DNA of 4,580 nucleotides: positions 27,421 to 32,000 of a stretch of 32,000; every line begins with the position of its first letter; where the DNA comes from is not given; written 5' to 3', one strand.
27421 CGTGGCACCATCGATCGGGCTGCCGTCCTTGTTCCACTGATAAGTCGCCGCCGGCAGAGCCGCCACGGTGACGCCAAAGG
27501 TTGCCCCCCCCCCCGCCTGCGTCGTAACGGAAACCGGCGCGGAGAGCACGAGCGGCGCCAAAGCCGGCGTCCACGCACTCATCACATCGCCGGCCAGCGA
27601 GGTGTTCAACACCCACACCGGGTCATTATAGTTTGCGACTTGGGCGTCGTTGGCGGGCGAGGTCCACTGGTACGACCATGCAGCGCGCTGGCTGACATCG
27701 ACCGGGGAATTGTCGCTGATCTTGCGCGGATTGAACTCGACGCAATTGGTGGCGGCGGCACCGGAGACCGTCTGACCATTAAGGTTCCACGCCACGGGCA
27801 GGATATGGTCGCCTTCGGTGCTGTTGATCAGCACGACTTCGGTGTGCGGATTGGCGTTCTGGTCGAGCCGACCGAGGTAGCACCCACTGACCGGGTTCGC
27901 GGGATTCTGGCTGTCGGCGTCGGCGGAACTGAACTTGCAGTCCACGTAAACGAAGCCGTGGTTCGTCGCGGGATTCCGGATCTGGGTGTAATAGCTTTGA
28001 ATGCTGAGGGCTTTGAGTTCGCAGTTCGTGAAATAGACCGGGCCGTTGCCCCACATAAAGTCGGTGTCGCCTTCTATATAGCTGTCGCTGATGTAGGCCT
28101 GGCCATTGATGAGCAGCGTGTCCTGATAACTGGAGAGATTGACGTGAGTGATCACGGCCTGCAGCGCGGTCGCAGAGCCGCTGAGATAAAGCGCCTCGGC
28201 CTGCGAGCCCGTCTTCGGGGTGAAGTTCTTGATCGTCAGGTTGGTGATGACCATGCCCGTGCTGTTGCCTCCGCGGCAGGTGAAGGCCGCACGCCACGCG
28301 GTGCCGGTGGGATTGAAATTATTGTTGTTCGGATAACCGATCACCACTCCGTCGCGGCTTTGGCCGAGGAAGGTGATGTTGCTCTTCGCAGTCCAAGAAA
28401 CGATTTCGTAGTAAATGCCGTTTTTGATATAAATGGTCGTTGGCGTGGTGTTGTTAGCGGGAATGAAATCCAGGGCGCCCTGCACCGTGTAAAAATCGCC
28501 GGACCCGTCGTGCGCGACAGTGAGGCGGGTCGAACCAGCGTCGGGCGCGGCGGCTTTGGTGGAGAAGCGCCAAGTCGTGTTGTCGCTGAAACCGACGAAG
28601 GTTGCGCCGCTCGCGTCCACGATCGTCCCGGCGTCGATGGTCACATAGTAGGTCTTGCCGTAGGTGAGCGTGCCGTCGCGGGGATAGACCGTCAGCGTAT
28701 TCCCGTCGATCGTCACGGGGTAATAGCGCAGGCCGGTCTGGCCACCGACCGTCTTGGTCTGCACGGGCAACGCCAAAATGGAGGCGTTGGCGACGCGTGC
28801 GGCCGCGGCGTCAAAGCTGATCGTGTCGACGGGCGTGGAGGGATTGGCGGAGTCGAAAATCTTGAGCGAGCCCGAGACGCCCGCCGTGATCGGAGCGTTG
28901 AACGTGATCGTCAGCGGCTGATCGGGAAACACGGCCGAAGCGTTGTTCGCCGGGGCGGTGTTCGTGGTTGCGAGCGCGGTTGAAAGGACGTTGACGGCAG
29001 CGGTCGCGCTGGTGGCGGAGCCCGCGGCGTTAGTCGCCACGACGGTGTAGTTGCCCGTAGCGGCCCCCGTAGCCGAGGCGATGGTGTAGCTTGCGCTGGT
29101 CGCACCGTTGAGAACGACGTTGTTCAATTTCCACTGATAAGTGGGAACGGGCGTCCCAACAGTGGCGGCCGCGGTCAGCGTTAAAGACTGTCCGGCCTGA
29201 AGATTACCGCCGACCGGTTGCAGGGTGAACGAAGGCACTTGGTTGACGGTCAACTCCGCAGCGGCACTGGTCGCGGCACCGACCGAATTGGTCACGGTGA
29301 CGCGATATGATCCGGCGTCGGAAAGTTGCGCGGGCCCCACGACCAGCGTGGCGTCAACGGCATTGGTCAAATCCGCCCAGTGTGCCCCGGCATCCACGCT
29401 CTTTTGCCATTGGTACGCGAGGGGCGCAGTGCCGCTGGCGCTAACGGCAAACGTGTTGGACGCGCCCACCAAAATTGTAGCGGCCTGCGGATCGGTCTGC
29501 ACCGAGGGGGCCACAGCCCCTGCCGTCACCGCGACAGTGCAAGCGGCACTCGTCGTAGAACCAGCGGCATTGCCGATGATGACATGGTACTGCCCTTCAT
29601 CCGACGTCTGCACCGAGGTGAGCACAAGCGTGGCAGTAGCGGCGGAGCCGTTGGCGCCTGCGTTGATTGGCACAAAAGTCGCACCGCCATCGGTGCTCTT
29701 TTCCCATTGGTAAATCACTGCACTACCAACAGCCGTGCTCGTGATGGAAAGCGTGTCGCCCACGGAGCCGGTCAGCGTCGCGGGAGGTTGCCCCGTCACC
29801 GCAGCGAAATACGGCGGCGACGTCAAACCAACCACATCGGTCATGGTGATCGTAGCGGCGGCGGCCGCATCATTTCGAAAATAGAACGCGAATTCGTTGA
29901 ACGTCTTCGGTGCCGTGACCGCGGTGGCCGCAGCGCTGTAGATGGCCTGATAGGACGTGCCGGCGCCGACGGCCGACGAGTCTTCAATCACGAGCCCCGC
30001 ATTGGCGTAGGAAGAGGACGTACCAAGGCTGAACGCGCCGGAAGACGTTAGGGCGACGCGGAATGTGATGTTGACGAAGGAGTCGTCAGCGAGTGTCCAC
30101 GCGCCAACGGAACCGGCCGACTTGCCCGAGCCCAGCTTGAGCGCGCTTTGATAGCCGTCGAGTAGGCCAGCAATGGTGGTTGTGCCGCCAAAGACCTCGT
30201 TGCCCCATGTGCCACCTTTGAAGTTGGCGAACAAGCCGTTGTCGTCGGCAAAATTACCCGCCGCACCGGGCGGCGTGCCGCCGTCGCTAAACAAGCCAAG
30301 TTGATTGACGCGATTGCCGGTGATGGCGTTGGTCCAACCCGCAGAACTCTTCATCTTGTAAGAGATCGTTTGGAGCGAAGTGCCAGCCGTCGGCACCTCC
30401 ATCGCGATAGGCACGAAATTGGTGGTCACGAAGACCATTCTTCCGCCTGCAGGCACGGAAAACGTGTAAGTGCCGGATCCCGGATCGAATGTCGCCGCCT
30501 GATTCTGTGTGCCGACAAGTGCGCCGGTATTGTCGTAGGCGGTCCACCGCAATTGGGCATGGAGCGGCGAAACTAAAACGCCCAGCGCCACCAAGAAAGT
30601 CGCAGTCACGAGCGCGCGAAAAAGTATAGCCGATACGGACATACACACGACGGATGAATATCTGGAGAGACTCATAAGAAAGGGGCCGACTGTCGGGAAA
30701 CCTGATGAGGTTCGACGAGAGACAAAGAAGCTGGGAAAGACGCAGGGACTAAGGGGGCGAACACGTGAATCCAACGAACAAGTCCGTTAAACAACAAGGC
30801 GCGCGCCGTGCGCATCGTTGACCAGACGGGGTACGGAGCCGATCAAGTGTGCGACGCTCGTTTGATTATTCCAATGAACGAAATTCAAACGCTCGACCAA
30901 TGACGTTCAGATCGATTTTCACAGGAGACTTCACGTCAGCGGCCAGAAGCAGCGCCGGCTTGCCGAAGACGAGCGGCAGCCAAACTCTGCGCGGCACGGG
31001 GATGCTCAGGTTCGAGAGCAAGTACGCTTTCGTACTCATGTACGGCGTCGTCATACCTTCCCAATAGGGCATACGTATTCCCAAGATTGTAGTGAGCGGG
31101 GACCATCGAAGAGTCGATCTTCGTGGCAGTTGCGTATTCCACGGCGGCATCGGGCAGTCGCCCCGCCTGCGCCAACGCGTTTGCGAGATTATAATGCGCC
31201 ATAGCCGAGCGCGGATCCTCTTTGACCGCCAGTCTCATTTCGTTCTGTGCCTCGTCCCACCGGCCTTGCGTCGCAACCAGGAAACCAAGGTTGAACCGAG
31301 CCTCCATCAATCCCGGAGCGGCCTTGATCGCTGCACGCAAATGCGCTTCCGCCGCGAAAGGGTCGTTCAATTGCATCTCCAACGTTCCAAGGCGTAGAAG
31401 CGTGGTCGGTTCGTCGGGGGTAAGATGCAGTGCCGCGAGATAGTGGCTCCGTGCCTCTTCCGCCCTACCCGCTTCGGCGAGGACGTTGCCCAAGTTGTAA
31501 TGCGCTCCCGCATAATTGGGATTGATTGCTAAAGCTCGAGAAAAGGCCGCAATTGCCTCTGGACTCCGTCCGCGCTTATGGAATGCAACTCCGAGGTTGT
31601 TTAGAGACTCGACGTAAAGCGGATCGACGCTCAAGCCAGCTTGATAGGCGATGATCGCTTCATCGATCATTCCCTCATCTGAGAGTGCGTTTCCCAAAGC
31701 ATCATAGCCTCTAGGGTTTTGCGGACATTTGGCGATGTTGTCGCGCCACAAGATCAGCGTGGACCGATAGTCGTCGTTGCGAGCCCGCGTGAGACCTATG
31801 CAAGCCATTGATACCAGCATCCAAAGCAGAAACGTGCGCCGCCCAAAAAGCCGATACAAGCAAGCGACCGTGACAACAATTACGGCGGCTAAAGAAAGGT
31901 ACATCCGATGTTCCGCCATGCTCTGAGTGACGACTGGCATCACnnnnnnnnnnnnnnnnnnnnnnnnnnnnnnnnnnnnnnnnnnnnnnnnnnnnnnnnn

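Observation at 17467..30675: Single ~4,400-aa secreted protein combining three different pectin-active catalytic modules (CE8, PL9-like, PL1)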

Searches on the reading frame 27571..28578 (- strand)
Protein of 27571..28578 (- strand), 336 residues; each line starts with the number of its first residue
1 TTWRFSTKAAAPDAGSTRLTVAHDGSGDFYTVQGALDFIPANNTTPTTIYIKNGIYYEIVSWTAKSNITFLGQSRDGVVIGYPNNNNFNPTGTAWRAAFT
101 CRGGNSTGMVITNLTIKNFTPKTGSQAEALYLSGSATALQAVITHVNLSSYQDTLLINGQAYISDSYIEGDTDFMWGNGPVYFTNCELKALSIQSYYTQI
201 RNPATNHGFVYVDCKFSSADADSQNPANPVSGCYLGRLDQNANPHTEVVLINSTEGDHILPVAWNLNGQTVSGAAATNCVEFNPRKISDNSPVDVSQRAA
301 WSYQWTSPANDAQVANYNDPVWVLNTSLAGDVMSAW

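Call 12: search_solved_structures(query=window:27571-28578:-, show_alignments=2, max_evalue=0.01)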
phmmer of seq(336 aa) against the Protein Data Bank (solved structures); distinct sequences matched with E-value up to 0.01: 12.
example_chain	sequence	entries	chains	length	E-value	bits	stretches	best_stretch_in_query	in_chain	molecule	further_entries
3uw0_A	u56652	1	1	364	1.1e-17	67.7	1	25-260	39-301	pectinesterase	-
1xg2_A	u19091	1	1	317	3.9e-17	65.9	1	20-199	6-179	Pectinesterase 1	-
1gq8_A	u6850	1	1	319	4.8e-16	62.3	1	18-264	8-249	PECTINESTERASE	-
2ntb_A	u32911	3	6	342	1.5e-14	57.4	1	24-190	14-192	Pectinesterase A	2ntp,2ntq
1qjv_A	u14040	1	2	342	1.9e-14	57.1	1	24-190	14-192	PECTIN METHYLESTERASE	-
2nsp_A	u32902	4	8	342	2e-13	53.7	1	24-190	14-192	Pectinesterase A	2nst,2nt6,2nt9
5c1e_A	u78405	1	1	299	7.6e-10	41.9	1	14-265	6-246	Pectinesterase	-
5c1c_A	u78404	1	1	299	2.9e-09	40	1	14-265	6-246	Pectinesterase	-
4pmh_A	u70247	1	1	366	3.2e-06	30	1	88-206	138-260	Pectinesterase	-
8tne_A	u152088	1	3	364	1.8e-05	27.6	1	25-156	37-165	Pectinesterase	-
3grh_A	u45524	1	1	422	0.0006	22.5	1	146-250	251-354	Acyl-CoA thioester hydrolase ybgC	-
8tms_A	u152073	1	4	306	0.0056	19.4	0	161-191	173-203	Pectinesterase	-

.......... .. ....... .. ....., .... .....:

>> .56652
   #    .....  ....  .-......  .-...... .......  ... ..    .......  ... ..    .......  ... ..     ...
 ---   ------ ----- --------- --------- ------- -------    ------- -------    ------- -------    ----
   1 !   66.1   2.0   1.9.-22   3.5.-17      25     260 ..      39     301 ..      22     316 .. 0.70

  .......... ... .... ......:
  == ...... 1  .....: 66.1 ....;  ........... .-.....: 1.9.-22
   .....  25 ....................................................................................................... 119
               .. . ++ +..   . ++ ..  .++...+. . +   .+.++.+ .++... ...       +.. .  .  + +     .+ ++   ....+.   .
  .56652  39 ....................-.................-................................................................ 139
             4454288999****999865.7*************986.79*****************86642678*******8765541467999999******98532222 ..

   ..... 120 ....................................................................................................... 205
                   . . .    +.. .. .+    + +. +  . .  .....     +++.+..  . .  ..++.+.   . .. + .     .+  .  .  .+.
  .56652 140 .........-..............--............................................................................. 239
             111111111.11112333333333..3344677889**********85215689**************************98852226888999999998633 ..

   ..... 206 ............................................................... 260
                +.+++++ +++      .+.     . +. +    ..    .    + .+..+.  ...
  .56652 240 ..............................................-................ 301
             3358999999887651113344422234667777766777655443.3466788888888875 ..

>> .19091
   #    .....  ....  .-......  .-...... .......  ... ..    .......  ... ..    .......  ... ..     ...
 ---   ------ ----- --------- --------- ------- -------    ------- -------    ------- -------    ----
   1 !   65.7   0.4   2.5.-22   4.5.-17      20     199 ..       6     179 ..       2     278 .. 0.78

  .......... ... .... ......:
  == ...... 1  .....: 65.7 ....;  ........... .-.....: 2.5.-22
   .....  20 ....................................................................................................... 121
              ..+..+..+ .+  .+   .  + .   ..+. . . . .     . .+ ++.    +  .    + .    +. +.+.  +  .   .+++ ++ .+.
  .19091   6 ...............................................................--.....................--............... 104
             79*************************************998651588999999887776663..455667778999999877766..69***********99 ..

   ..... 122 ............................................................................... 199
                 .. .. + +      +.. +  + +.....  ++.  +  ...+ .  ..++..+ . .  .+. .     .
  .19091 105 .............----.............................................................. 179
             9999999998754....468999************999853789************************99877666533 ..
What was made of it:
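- On CE8 pectin methylesterase: PDB CE8 structures 3UW0, 1XG2 and 1GQ8 match at 1e-17 to 5e-16 (call 12).
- Checked: CE8 to 3UW0, 1XG2 and 1GQ8, E 1e-17 to 5e-16 (call 12).
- The CE8 module is divergent (call 12).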

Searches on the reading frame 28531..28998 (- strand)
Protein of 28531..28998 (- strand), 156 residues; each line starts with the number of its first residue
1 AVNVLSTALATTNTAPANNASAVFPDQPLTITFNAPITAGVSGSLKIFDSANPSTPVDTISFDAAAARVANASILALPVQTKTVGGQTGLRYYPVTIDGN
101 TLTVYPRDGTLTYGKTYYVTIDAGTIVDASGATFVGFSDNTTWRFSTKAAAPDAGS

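Call 11: search_protein_families(library=pfam, proteins=[window:28531-28998:-], max_evalue=5)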
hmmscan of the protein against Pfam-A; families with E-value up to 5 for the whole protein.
seq(156 aa): 2 families
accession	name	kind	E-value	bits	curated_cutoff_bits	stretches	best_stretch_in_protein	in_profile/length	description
PF13205.12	Big_5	-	5e-12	46.9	23.6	2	61-147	28-105/105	Bacterial Ig-like domain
PF04234.18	CopC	-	0.04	15.3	23.3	1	12-100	5-82/92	CopC domain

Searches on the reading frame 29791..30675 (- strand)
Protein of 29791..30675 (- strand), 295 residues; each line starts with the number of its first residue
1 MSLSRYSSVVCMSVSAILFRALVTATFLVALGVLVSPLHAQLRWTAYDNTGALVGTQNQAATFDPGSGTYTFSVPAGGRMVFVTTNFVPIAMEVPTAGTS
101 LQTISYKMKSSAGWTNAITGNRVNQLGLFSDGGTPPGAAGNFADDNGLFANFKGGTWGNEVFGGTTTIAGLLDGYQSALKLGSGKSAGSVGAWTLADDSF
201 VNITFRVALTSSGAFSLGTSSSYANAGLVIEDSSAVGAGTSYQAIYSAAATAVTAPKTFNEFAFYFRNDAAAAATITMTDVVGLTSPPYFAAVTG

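Call 11: search_protein_families(library=pfam, proteins=[window:29791-30675:-], max_evalue=5)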
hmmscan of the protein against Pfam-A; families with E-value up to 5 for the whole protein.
seq(295 aa): 0 families

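Call 73: search_protein_families(library=ncbifam, proteins=[window:29791-30552:-], max_evalue=0.01)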
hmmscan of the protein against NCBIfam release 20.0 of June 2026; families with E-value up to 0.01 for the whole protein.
window:29791-30552:- (254 aa): 0 families

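Call 82: find_related_loci(query=window:29791-30552:-, collection=metagenome_contigs, flank=10000)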
Query window:29791-30552:- (254 aa) in metagenome_contigs; peptide patterns used: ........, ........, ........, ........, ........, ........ (x = any residue, [..] = any of these).
200 stretches matched a pattern; 1 encode a relative of the query (tblastn E <= 1e-3); 1 distinct loci.
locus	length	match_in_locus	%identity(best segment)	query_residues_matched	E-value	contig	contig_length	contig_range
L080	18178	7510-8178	31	1-238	1e-18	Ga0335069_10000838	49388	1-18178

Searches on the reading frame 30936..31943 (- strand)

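Call 6: search_protein_families(library=pfam, proteins=[window:30936-31943:-], max_evalue=0.001)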
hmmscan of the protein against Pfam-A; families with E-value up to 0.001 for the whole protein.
window:30936-31943:- (335 aa): 21 families
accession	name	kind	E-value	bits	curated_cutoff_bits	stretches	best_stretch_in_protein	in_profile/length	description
PF07719.23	TPR_2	-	2.1e-44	146.4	27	3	283-314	3-34/34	Tetratricopeptide repeat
PF13414.12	TPR_11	-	7.5e-42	141.2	26.8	6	120-159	3-42/42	TPR repeat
PF00515.34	TPR_1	-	1.2e-37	126.7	27.8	2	112-144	2-34/34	Tetratricopeptide repeat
PF13431.12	TPR_17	-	1.6e-35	118.8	24.4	2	134-165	2-33/34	Tetratricopeptide repeat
PF13432.12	TPR_16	-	1.3e-32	112.2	32.7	4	82-144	2-64/65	Tetratricopeptide repeat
PF13181.12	TPR_8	-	1.1e-28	97.4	25.7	1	282-314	2-34/34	Tetratricopeptide repeat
PF13428.12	TPR_14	-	9.6e-25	85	23.5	2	283-323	3-43/44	Tetratricopeptide repeat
PF14559.12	TPR_19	-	4e-23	82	25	4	124-179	4-59/68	Tetratricopeptide repeat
PF13424.12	TPR_12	-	3.4e-22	78.9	30.1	1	84-140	10-74/77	Tetratricopeptide repeat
PF13176.12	TPR_7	-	3e-17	61.6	27.9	0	283-312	1-32/36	Tetratricopeptide repeat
PF07721.20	TPR_4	-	1.1e-14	53.9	27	0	146-167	2-23/26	Tetratricopeptide repeat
PF13174.12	TPR_6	-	4.8e-13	49.3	26.3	0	283-313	2-32/33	Tetratricopeptide repeat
PF13374.12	TPR_10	-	1.2e-12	47.8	27.5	0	286-310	7-31/42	Tetratricopeptide repeat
PF13371.12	TPR_9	-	5e-10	39.7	35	0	122-180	6-64/73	Tetratricopeptide repeat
PF24575.1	TPR_Slam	-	2.1e-08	35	35.2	0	119-166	55-102/104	Surface lipoprotein assembly modifier, N-terminal TPR repeats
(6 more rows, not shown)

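Call 73: search_protein_families(library=ncbifam, proteins=[window:30936-31943:-], max_evalue=0.01)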
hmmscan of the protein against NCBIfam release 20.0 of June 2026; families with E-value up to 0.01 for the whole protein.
window:30936-31943:- (335 aa): 36 families (the best 25 are shown)
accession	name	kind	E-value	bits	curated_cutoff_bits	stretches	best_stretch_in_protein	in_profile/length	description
NF040959.1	MamA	equivalog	1.6e-28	99.6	200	4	143-276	69-202/204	magnetosome protein MamA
TIGR02917.1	PEP_TPR_lipo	equivalog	3.9e-28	97.8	312.2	2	151-329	369-547/899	XrtA/PEP-CTERM system TPR-repeat protein PrsT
NF033762.1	social_mot_Tgl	equivalog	9.2e-26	90.7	225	3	85-172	39-127/252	social motility TPR repeat lipoprotein Tgl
NF033920.0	C39_PA2778_fam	equivalog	2.1e-21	76.5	150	4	155-241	166-252/255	PA2778 family cysteine peptidase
TIGR02521.1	type_IV_pilW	equivalog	2.8e-20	72.9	154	2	68-202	56-192/234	type IV pilus biogenesis/stability protein PilW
TIGR02552.1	LcrH_SycD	equivalog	2.3e-18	66.2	104.8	2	104-209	11-116/136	SycD/LcrH family type III secretion system chaperone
NF033758.1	gliding_GltE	equivalog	2.4e-18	66.3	225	2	197-270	70-143/411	adventurous gliding motility TPR repeat lipoprotein GltE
TIGR02795.1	tol_pal_ybgF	equivalog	8.1e-18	65.1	90.1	2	125-211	16-108/119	tol-pal system protein YbgF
NF047507.1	TPR_BatC_Lepto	exception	2.4e-17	63.1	175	1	241-320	55-135/214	TPR repeat-containing protein BatC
NF052415.1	T3SS_chap_SctY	equivalog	7.6e-13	48.9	70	2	174-268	1-98/106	type III secretion apparatus assembly chaperone SctY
NF047371.1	FlcA_CTERM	equivalog_domain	4.6e-12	45.2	300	2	80-175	441-537/646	periplasmic flagellar collar protein FlcA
NF008391.2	PRK11189.1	equivalog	7.3e-12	45.4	250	1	91-201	79-188/297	lipoprotein NlpI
NF047558.1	TPR_END_plus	domain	2.2e-11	43.5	32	1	283-317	1-35/56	TPR end-of-group domain-containing protein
NF002725.1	PRK02603.1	equivalog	3.3e-10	40.2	143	0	87-129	82-124/173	photosystem I assembly protein Ycf3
TIGR03939.1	PGA_TPR_OMP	equivalog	3.3e-09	35.5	366.65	2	226-324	99-197/800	poly-beta-1,6 N-acetyl-D-glucosamine export porin PgaA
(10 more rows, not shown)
